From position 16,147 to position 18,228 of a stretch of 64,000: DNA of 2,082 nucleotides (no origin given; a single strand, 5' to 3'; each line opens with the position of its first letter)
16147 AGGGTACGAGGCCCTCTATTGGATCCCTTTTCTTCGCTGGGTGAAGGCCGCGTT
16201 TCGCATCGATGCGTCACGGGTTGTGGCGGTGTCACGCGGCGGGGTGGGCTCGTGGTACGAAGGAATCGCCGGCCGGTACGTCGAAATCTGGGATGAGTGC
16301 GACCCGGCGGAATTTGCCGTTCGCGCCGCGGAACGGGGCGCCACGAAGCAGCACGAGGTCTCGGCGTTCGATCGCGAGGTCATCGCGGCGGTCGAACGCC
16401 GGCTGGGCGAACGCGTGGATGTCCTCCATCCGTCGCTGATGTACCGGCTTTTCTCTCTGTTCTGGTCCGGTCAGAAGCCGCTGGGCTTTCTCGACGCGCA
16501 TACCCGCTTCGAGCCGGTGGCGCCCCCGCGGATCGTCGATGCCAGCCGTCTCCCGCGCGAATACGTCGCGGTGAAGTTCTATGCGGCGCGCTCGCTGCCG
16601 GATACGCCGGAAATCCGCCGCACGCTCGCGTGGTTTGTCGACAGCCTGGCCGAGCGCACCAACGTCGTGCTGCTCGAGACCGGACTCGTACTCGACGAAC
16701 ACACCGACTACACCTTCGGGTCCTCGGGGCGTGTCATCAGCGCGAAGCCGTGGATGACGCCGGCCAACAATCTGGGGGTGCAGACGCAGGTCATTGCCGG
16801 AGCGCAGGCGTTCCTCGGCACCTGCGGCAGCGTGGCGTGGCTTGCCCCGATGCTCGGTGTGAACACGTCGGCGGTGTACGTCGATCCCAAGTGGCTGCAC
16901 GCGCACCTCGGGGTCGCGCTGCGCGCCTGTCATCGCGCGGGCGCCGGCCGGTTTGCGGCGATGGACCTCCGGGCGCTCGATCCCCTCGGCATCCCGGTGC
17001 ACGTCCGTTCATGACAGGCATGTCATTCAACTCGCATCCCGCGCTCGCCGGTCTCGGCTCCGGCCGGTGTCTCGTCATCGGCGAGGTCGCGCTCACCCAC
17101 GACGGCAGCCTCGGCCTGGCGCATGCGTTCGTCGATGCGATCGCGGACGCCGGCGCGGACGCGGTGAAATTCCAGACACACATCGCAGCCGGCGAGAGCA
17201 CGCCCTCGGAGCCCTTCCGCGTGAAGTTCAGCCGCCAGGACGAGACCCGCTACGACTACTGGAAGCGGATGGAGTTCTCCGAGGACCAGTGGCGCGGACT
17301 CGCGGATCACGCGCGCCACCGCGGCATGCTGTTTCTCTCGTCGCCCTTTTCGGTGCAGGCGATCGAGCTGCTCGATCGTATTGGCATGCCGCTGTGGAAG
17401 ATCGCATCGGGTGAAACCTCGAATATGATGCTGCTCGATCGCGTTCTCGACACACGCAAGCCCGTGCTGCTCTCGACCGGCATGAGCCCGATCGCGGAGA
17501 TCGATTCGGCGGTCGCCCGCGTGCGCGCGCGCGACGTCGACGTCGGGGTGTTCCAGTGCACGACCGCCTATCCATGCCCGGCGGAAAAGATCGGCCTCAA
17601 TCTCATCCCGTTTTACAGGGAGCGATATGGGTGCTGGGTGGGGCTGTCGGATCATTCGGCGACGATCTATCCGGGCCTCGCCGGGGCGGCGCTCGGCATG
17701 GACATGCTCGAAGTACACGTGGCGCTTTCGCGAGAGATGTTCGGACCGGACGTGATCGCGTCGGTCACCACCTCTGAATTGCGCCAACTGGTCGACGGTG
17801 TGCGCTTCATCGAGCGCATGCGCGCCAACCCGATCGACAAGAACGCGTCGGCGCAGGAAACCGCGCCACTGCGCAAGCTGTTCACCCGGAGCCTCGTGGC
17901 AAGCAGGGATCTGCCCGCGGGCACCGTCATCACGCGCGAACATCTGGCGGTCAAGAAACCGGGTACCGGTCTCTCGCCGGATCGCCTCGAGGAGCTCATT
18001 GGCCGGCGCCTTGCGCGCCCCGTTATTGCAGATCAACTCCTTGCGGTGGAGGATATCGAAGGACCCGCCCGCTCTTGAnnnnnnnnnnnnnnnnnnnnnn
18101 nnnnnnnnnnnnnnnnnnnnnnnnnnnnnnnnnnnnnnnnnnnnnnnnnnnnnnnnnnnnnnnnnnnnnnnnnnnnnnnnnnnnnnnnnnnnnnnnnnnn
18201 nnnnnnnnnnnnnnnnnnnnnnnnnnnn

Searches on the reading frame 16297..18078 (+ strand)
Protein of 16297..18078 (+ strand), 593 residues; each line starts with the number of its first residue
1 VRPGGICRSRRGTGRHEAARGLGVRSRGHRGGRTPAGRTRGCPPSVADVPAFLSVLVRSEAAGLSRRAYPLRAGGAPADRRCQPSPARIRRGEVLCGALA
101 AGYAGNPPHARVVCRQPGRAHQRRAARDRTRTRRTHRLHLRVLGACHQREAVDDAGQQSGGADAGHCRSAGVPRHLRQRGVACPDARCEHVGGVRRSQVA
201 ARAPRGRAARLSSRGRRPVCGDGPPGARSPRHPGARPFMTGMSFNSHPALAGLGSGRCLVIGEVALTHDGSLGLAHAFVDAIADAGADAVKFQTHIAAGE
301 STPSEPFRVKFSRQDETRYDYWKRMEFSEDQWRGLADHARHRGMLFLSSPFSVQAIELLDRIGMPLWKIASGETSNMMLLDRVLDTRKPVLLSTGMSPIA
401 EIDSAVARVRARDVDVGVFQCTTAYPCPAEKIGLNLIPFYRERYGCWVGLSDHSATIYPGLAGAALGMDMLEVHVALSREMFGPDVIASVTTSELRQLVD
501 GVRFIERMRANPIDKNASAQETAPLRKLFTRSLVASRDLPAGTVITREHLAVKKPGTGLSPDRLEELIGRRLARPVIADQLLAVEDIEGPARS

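Call 12: search_protein_families(library=pfam, proteins=[window:16297-18078:+], max_evalue=0.001)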
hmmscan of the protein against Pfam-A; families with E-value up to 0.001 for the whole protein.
window:16297-18078:+ (593 aa): 2 families
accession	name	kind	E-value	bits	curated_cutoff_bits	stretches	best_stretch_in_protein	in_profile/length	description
PF03102.20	NeuB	-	2.9e-62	210.7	22.1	1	279-510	2-237/241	NeuB family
PF08666.17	SAF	-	1.7e-13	51.4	21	1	531-588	2-63/63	SAF domain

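Call 44: search_protein_families(library=ncbifam, proteins=[window:16297-18078:+], max_evalue=1e-10)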
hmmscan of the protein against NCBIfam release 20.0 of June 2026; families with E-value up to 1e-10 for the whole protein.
window:16297-18078:+ (593 aa): 2 families
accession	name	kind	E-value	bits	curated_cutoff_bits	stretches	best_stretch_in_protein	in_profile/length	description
TIGR03569.1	NeuB_NnaB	equivalog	2.1e-87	293.3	399.65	1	258-581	1-328/329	N-acetylneuraminate synthase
TIGR03586.1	PseI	equivalog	5e-63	213.3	340.25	1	259-577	3-322/327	pseudaminic acid synthase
